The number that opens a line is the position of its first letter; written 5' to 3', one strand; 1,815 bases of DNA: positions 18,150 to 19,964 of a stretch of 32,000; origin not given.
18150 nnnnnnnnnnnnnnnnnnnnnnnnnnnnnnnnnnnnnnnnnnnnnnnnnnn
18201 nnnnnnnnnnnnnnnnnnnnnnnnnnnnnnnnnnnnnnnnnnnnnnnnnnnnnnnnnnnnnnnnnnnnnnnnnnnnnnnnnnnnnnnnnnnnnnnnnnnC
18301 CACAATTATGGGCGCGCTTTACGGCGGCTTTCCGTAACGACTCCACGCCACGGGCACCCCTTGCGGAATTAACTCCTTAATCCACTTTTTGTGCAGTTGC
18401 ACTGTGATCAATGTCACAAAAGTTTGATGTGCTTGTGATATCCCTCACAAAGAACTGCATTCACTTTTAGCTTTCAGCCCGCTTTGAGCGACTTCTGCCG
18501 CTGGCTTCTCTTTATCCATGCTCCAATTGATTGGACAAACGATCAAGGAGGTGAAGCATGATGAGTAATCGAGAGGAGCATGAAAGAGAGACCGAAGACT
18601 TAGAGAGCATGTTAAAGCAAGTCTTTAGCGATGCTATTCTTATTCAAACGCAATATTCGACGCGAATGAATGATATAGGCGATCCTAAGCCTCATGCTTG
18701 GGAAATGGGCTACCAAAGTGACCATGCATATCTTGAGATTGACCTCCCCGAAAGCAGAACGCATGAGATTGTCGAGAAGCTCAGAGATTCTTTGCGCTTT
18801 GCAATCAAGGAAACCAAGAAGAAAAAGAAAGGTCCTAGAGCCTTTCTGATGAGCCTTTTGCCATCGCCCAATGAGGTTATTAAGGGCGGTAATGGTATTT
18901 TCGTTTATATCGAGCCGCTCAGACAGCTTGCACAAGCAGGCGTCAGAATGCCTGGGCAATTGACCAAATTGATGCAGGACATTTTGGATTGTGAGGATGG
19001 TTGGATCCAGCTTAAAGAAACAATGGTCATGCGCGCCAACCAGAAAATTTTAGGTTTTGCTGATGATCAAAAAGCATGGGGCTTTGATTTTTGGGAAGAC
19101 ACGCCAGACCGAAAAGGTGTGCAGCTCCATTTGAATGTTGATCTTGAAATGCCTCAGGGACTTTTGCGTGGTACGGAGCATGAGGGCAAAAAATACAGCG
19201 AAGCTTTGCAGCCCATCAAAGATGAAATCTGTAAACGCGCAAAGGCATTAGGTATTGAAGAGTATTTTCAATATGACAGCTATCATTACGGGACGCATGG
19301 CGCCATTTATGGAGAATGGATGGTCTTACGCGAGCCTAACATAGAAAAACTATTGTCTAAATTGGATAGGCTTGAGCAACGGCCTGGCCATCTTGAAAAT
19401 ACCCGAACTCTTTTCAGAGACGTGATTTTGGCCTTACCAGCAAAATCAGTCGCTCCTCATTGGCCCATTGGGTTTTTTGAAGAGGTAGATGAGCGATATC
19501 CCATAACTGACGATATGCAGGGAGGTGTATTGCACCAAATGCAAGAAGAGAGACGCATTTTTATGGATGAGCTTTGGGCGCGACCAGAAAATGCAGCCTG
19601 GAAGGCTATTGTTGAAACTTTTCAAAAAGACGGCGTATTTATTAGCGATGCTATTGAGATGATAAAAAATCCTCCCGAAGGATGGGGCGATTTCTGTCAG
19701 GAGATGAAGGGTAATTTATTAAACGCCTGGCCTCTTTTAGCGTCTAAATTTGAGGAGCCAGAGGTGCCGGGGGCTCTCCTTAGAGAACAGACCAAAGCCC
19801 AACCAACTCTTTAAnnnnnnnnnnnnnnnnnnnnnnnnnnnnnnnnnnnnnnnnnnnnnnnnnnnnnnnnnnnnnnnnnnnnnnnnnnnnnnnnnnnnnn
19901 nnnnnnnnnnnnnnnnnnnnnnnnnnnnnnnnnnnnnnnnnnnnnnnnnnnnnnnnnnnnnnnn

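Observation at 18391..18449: Two perfect CRP-type palindromes 31 bp apart in front of orphan gene C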

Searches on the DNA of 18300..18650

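Call 105: search_rna_families(source=window, start=18300, end=18650, threshold=evalue, max_evalue=1)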
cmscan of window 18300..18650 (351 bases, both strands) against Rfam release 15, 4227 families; matches with E-value up to 1: 0.
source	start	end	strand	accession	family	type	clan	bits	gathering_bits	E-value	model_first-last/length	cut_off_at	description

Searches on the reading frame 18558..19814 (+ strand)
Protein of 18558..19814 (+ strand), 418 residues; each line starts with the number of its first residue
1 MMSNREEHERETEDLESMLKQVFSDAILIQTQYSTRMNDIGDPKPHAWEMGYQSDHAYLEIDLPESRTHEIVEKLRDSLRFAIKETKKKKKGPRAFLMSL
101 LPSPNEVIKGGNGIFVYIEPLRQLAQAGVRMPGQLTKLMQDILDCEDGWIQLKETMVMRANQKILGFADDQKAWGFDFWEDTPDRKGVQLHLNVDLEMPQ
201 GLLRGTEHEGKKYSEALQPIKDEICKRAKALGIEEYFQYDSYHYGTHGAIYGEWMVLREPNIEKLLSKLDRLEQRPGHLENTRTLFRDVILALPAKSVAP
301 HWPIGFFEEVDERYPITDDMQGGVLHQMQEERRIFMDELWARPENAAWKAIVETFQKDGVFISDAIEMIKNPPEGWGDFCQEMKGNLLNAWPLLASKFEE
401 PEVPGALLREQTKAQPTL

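Call 4: search_protein_families(library=pfam, proteins=[window:18558-19814:+], max_evalue=0.01)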
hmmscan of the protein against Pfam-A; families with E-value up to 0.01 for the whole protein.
window:18558-19814:+ (418 aa): 0 families

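Call 9: find_homologous_proteins(query=window:18558-19814:+)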
Query window:18558-19814:+ (418 aa): 1 proteins with E <= 0.001 among 4590 candidates.
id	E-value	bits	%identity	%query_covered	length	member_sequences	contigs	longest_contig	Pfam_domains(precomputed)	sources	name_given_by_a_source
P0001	3.3e-286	967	100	100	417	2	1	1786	-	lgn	-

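Call 13: find_encoding_contigs(protein=P0001, flank=10000, max_places=10)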
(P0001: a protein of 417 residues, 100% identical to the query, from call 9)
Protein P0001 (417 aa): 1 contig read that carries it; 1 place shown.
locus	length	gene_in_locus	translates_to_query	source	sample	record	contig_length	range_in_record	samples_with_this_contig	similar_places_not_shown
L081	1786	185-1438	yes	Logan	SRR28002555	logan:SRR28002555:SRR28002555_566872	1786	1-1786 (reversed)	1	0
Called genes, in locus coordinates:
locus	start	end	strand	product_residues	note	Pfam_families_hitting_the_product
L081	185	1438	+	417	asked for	-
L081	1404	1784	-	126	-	?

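Call 23: search_protein_families(library=ncbifam, proteins=[window:18558-19814:+], max_evalue=0.01)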
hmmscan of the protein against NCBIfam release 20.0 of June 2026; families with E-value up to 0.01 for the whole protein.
window:18558-19814:+ (418 aa): 0 families

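Call 28: search_protein_representatives(protein=window:18558-19814:+)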
Query: 418 residues. Proteins with E-value up to 0.001 (for the whole library): 9; up to 1e-10: 4; up to 1e-30: 2. The best 9 are listed.
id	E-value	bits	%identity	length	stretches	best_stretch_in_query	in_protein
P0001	1.1e-286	966.7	100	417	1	2-418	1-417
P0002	8.4e-34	133.6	31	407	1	12-402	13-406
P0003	8.1e-16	74.3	27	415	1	11-405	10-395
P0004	3.1e-12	62.5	25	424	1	13-388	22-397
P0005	1.4e-10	57.1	23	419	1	11-353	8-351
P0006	3.5e-08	49.2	26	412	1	16-384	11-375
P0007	8.3e-05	38.0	26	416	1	5-359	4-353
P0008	1.1e-04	37.7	29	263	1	222-418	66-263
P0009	6.9e-04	35.0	26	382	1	15-397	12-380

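Call 29: predict_structure(protein=window:18558-19814:+)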
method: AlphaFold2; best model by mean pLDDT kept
length: 418 residues; sequences in the alignment: 1
mean_pLDDT: 37.1   pTM: 0.25
mean pLDDT of the five models: 37.1, 34.0, 32.5, 32.0, 31.1
residues with pLDDT >= 90: 0; 70-90: 0; 50-70: 12; < 50: 406
segments of 3 or more residues with pLDDT < 50: 1-9, 11-72, 74-214, 230-233, 235-238, 240-377, 379-418
pLDDT, mean of each block of 10 residues (from residue 1): 45 43 31 25 31 32 44 48 43 34 33 39 43 43 35 24 25 31 32 34 39 48 50 46 35 37 37 33 34 28 29 32 35 40 40 39 36 46 43 40 41 34
secondary structure, 60 per line:
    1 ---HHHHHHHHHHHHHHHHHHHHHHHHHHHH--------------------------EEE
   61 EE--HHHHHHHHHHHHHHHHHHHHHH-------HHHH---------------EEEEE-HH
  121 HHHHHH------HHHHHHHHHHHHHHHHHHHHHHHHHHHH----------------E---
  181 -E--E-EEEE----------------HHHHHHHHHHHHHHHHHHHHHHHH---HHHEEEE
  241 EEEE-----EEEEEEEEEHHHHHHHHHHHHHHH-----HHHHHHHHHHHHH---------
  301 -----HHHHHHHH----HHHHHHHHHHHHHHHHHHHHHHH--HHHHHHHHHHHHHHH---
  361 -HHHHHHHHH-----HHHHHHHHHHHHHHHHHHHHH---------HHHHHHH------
elements in order: H4-31 E58-62 H65-86 H94-97 E113-117 H119-126 H133-160 E187-190 H207-230 E237-244 E250-258 H259-273 H279-291 H306-313 H318-340 H343-357 H362-370 H376-396 H406-412

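Call 31: find_homologous_proteins(query=A2, max_evalue=0.001)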
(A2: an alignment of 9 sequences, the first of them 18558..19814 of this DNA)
Query A2 (9 sequences) (418 aa, profile of the alignment): 4 proteins with E <= 0.001 among 7587 candidates.
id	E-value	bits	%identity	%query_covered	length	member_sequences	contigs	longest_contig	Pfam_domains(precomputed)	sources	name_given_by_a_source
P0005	2.7e-153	529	23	67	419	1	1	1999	-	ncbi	-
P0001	8.3e-150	517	100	100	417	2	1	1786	-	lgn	-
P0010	1.6e-119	418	22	94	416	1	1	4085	-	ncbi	-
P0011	3.1e-119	417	26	68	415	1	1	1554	-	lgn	-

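Call 32: find_encoding_contigs(protein=P0005, flank=10000)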
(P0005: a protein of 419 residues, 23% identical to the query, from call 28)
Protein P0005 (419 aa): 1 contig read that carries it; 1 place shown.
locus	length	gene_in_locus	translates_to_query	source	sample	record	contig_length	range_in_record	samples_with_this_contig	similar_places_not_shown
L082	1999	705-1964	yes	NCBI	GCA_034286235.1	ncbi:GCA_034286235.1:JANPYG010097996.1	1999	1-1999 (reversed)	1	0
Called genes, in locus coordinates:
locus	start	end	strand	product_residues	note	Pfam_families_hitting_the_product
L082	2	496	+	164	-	?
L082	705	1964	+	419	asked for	-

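Call 33: find_encoding_contigs(protein=P0010, flank=10000)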
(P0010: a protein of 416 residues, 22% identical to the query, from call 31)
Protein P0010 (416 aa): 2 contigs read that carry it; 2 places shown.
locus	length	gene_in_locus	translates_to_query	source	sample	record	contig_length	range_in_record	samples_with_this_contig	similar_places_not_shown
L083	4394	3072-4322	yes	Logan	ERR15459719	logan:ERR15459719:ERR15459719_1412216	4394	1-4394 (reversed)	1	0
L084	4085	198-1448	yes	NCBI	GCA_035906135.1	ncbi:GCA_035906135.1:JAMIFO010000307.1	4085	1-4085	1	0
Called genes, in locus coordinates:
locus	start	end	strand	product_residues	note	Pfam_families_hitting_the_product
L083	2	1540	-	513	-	?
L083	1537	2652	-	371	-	PF05140:ResB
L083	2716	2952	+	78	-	PF04102:SlyX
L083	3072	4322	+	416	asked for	-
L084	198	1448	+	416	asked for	-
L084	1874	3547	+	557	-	PF05496:RuvB_N (weak), PF13177:DNA_pol3_delta2, PF13191:AAA_16 (weak), PF00004:AAA, PF13401:AAA_22 (weak), PF22608:DNAX_ATPase_lid, PF12169:DNA_pol3_gamma3, PF12362:DUF3646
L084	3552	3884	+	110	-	PF02575:YbaB_DNA_bd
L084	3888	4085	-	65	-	?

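Call 34: find_encoding_contigs(protein=P0011, flank=10000)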
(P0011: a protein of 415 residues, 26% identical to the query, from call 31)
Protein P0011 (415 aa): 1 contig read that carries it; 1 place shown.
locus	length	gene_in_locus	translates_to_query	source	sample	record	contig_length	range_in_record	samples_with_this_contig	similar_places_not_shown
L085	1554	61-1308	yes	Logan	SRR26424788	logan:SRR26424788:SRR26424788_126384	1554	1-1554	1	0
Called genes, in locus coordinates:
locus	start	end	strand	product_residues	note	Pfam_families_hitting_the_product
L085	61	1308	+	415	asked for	-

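Call 39: find_encoding_contigs(protein=P0002, flank=10000)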
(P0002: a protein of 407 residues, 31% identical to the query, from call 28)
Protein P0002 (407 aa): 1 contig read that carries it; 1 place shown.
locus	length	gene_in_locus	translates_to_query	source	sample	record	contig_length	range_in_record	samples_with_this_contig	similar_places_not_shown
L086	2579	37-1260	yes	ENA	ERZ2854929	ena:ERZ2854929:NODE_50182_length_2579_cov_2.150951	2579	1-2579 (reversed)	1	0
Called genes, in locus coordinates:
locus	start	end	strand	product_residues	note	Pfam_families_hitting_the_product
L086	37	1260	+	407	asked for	-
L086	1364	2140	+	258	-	-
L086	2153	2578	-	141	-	?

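Call 40: find_encoding_contigs(protein=P0003, flank=10000)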
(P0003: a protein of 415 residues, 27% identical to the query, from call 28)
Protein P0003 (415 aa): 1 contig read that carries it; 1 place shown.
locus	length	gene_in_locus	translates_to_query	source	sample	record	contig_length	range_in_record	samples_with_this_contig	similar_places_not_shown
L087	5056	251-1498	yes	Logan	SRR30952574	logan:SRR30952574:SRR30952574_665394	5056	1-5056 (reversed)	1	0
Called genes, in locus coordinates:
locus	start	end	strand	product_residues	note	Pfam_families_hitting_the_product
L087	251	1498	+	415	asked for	-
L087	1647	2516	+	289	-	-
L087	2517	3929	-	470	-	PF10396:TrmE_N, PF12631:MnmE_helical, PF00009:GTP_EFTU (faint), PF00350:Dynamin_N (weak), PF01926:MMR_HSR1, PF02421:FeoB_N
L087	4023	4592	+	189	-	-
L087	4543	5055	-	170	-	?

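Call 43: find_encoding_contigs(protein=P0004, flank=10000)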
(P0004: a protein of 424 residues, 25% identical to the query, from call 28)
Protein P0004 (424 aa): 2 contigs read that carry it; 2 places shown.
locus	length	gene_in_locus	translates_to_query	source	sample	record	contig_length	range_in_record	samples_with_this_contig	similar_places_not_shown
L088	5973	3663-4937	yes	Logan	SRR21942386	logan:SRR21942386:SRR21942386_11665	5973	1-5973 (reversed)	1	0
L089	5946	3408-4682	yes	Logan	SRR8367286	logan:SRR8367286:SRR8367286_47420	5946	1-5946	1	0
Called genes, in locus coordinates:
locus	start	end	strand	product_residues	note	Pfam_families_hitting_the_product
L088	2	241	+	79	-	?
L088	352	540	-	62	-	-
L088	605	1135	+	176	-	PF00583:Acetyltransf_1, PF13673:Acetyltransf_10 (weak), PF13508:Acetyltransf_7, PF08445:FR47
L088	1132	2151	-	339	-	PF00724:Oxidored_FMN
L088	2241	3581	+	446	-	PF22458:RsmF-B_ferredox (weak), PF01596:Methyltransf_3 (weak), PF01209:Ubie_methyltran, PF01728:FtsJ (weak), PF08704:GCD14 (weak), PF01189:Methyltr_RsmB-F, PF13847:Methyltransf_31, PF13649:Methyltransf_25 (weak)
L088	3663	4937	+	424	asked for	-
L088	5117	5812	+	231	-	-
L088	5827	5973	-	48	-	?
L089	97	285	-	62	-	-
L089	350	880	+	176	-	PF00583:Acetyltransf_1, PF13673:Acetyltransf_10 (weak), PF13508:Acetyltransf_7, PF08445:FR47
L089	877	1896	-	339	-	PF00724:Oxidored_FMN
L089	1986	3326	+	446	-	PF22458:RsmF-B_ferredox (weak), PF01596:Methyltransf_3 (weak), PF01209:Ubie_methyltran, PF01728:FtsJ (weak), PF08704:GCD14 (weak), PF01189:Methyltr_RsmB-F, PF13847:Methyltransf_31, PF13649:Methyltransf_25 (weak)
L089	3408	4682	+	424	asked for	-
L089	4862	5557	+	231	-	-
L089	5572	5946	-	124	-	?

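Call 44: find_encoding_contigs(protein=P0009, flank=10000)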
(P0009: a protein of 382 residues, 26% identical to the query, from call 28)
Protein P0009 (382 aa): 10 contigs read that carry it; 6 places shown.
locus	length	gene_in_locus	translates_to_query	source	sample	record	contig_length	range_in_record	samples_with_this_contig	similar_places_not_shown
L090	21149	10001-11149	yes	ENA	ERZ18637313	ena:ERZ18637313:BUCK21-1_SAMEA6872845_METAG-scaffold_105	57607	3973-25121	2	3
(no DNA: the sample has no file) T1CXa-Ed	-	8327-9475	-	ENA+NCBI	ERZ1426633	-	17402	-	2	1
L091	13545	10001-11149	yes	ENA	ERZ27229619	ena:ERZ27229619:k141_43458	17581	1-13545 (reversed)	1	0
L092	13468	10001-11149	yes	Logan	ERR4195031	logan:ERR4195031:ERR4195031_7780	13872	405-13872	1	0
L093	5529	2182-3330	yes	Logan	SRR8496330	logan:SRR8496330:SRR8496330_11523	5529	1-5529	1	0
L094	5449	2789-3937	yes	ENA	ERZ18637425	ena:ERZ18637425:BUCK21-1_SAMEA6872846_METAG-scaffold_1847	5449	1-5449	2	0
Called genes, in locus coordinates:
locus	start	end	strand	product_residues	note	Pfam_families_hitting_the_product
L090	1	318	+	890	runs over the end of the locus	PF01624:MutS_I, PF05188:MutS_II, PF05192:MutS_III, PF05190:MutS_IV, PF00488:MutS_V, PF27441:MutS_C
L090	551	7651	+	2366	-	-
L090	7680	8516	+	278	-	PF00459:Inositol_P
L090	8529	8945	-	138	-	-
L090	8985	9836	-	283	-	PF01149:Fapy_DNA_glyco, PF06831:H2TH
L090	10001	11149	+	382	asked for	-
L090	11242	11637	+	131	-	PF06305:LapA_dom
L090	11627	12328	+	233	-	PF00215:OMPdecase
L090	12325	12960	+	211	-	PF00697:PRAI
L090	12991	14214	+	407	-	PF00291:PALP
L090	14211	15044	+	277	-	PF00290:Trp_syntA, PF00977:His_biosynth (weak)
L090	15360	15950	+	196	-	PF02525:Flavodoxin_2, PF03358:FMN_red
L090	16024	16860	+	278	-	PF04378:RsmJ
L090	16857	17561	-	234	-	PF01728:FtsJ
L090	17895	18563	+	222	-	PF00857:Isochorismatase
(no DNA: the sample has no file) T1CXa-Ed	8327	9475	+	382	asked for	-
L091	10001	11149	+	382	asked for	-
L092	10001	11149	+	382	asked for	-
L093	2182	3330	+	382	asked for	-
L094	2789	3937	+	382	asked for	-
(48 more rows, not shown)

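Call 45: find_encoding_contigs(protein=P0006, flank=10000)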
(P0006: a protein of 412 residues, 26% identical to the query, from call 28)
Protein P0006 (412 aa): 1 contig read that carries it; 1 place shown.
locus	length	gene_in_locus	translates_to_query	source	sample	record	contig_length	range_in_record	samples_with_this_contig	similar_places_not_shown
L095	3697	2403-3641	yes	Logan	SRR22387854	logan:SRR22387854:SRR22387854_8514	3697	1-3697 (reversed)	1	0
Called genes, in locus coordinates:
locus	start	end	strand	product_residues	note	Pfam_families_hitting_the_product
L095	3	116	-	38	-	?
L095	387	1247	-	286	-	PF00497:SBP_bac_3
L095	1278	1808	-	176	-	PF02357:NusG, PF00467:KOW (faint)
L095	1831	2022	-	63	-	PF00584:SecE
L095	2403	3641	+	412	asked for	-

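Call 51: find_related_loci(query=A3, collection=metagenome_contigs, flank=3000)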
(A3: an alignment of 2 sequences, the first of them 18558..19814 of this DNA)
Query A3 (418 aa) in metagenome_contigs; peptide patterns used: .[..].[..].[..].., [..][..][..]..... (x = any residue, [..] = any of these).
245 stretches matched a pattern, but none encodes a relative of the query by tblastn (E <= 1e-3).

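Call 70: predict_structure(alignment_id=A2)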
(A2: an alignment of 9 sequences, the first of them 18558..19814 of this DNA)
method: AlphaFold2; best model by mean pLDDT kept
length: 418 residues; sequences in the alignment: 9
mean_pLDDT: 82.9   pTM: 0.77
mean pLDDT of the five models: 82.9, 81.2, 80.1, 78.9, 76.8
residues with pLDDT >= 90: 218; 70-90: 121; 50-70: 53; < 50: 26
segments of 3 or more residues with pLDDT < 50: 198-201, 205-208, 402-418
pLDDT, mean of each block of 10 residues (from residue 1): 59 90 92 82 79 85 89 93 88 69 92 89 93 85 93 93 89 81 73 66 50 64 89 90 66 86 93 94 93 85 90 86 86 94 92 86 93 92 91 88 43 40
secondary structure, 60 per line:
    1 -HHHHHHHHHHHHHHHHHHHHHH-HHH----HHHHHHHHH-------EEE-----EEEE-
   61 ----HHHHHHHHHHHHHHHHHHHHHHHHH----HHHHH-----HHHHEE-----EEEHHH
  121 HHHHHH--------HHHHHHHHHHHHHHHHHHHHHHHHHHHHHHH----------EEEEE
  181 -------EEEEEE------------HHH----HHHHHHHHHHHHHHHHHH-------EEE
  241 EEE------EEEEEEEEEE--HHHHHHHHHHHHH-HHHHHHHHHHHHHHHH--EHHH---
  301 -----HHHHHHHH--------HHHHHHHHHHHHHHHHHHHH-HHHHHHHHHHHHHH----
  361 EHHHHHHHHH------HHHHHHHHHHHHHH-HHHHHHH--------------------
elements in order: H2-23 H32-40 E48-50 E56-59 H65-89 H94-98 H104-107 E115-117 H118-126 H135-165 E176-180 E188-193 H213-230 E238-243 E250-259 H262-274 H276-291 H306-313 H322-341 H343-356 H362-370 H377-390 H392-398

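Call 74: fold_search(model_id=the predicted structure, library=pdb)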
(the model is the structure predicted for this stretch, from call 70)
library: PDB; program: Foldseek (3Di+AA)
matches with E <= 10: 577; with E <= 0.001: 0
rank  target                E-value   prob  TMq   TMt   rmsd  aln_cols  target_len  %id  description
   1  2p9p_D                1.9e-02  0.30  0.15  0.20  16.6       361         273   11  Crystal Structure of bovine Arp2/3 complex co-crystallized with ADP (released 2007-05-29)
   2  1p52                  1.4e-01  0.18  0.16  0.18  18.9       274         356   10  Structure of Arginine kinase E314D mutant (released 2003-06-17)
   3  4z3o_B                1.8e-01  0.11  0.11  0.08  25.0       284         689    9  Quinolone(Moxifloxacin)-DNA cleavage complex of topoisomerase IV from S. pneumoniae (released 2016-09-14)
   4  4wo8                  2.0e-01  0.18  0.13  0.08  12.5       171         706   15  The substrate-free duplicated taurocyamine kinase from Schistosoma mansoni (released 2015-04-15)
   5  1rl9                  3.0e-01  0.10  0.14  0.16  19.4       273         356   11  Crystal structure of Creatine-ADP arginine kinase ternary complex (released 2004-05-25)
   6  7s9v_B                3.2e-01  0.25  0.13  0.11  10.4       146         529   11  DrmAB:ADP (released 2022-06-15)
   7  1sc6_B                3.2e-01  0.10  0.10  0.11  13.1       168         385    8  Crystal Structure of W139G D-3-Phosphoglycerate dehydrogenase complexed with NAD+ (released 2005-02-22)
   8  4zm1_C                3.5e-01  0.08  0.11  0.16  19.8       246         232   11  Shigella flexneri lipopolysaccharide O-antigen chain-length regulator WzzBSF - wild type (released 2016-03-23)
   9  4juo_A                3.7e-01  0.09  0.11  0.10  25.3       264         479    9  A low-resolution three-gate structure of topoisomerase IV from Streptococcus pneumoniae in space group H32 (released 2013-08-28)
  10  8qmb_A                3.7e-01  0.08  0.11  0.07  25.1       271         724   10  Nucleant-assisted 2.0 A resolution structure of the Streptococcus pneumoniae topoisomerase IV-V18mer DNA complex with  (released 2024-10-02)
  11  7s5m_A                4.1e-01  0.30  0.18  0.20   8.8       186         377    9  Crystal Structure of a 8-amino-7-oxononanoate synthase/2-amino-3-ketobutyrate coenzyme A ligase from Mycobacterium sme (released 2021-09-22)
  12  3n1t_B                4.1e-01  0.20  0.10  0.24   8.5        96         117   21  Crystal structure of the H101A mutant ecHint GMP complex (released 2010-10-20)
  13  9dos_B                4.1e-01  0.14  0.16  0.15  19.3       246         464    9  Crystal structure of sphA with hydroVGQ (released 2025-10-22)
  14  4bg4_B                4.6e-01  0.09  0.15  0.17  19.5       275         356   10  Crystal structure of Litopenaeus vannamei arginine kinase in a ternary analog complex with arginine, ADP-Mg and NO3 (released 2013-09-04)
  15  1fc4_A                4.8e-01  0.18  0.17  0.18   9.4       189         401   10  2-AMINO-3-KETOBUTYRATE COA LIGASE (released 2001-05-02)
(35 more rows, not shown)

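Call 79: search_protein_families(library=padloc, proteins=[window:18558-19814:+], max_evalue=0.1)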
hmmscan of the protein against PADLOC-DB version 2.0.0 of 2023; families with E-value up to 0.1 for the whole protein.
window:18558-19814:+ (418 aa): 0 families

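Call 80: search_protein_families(library=phrogs, proteins=[window:18558-19814:+], max_evalue=0.1)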
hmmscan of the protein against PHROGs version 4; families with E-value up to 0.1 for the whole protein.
window:18558-19814:+ (418 aa): 0 families

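Call 85: search_solved_structures(query=A2, max_evalue=1)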
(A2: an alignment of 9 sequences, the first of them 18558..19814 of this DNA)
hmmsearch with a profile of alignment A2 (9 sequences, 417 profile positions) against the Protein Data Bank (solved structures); distinct sequences matched with E-value up to 1: 4.
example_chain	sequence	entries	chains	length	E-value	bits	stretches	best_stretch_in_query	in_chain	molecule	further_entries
8qyy_A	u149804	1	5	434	0.47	12.4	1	64-146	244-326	Anti-phage defense ZorAB system ZorA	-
8qyk_A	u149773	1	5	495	0.49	12.4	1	64-146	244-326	Anti-phage defense ZorAB system ZorA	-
3oxq_E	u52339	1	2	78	0.57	12.2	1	317-364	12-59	Voltage-dependent L-type calcium channel subunit alpha-1C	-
3g43_E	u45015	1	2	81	0.62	12.1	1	317-364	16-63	Voltage-dependent L-type calcium channel subunit alpha-1C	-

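Call 89: fold_search(model_id=the predicted structure, library=viral)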
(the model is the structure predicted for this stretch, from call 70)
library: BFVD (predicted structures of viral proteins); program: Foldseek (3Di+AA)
matches with E <= 10: 483; with E <= 0.001: 0
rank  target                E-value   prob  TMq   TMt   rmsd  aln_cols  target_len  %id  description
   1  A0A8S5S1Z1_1          5.7e-02  0.09  0.11  0.07  28.7       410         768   14  Uncharacterized protein [Siphoviridae sp. ctCIv11]
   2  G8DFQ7                6.7e-02  0.57  0.18  0.10  10.1       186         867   13  (no name in the UniProt tables at hand)
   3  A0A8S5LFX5            8.7e-02  0.10  0.08  0.13  23.6       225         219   14  Regulatory protein [Siphoviridae sp. ctDo63]
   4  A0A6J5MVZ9            9.7e-02  0.07  0.10  0.09  30.9       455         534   10  Uncharacterized protein [uncultured Caudovirales phage]
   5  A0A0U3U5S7            1.7e-01  0.06  0.09  0.10  22.9       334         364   11  Polypeptide (Fragment) [Diaphorina citri reovirus]
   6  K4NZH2                1.8e-01  0.28  0.12  0.25  10.0       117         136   14  Uncharacterized protein [Sulfolobales Mexican rod-shaped virus 1]
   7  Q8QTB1                1.8e-01  0.04  0.10  0.08  28.8       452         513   11  WSSV492 [White spot syndrome virus]
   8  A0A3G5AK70            1.9e-01  0.28  0.11  0.27   9.9       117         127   14  Uncharacterized protein [Sylvanvirus sp.]
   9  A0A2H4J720            2.0e-01  0.41  0.14  0.37   7.8       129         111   11  Uncharacterized protein [uncultured Caudovirales phage]
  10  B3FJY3                2.0e-01  0.23  0.15  0.28  10.7       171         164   16  Uncharacterized protein [Pseudomonas phage 201phi2-1]
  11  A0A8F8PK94            2.4e-01  0.06  0.12  0.14  21.4       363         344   11  LAGLIDADG homing endonuclease [Clandestinovirus]
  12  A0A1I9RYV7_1          2.4e-01  0.05  0.11  0.05  25.6       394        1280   11  Replicase 1a [Shingleback nidovirus 1]
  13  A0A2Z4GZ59            2.5e-01  0.11  0.12  0.17  23.4       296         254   11  (no name in the UniProt tables at hand)
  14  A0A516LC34            2.5e-01  0.08  0.13  0.08  24.3       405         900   11  (no name in the UniProt tables at hand)
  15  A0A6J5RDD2            2.6e-01  0.08  0.11  0.16  18.5       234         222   14  Uncharacterized protein [uncultured Caudovirales phage]
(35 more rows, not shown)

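Call 93: find_related_loci(query=A3, collection=viral_contigs, flank=5000)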
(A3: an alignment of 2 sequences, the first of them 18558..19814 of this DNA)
Query A3 (418 aa) in viral_contigs; peptide patterns used: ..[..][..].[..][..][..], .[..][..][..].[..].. (x = any residue, [..] = any of these).
80 stretches matched a pattern, but none encodes a relative of the query by tblastn (E <= 1e-3).

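Call 95: search_protein_families(library=pfam, proteins=[L087:1647-2516:+, L086:1364-2140:+, L088:5117-5812:+, L087:4023-4592:+], max_evalue=0.01)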
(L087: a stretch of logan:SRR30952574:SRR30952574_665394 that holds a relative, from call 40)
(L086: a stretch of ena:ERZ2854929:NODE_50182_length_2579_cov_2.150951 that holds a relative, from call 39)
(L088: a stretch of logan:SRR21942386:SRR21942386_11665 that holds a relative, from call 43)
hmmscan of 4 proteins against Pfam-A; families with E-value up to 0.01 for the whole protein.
L087:1647-2516:+ (289 aa): 0 families

L086:1364-2140:+ (258 aa): 0 families

L088:5117-5812:+ (231 aa): 0 families

L087:4023-4592:+ (189 aa): 0 families
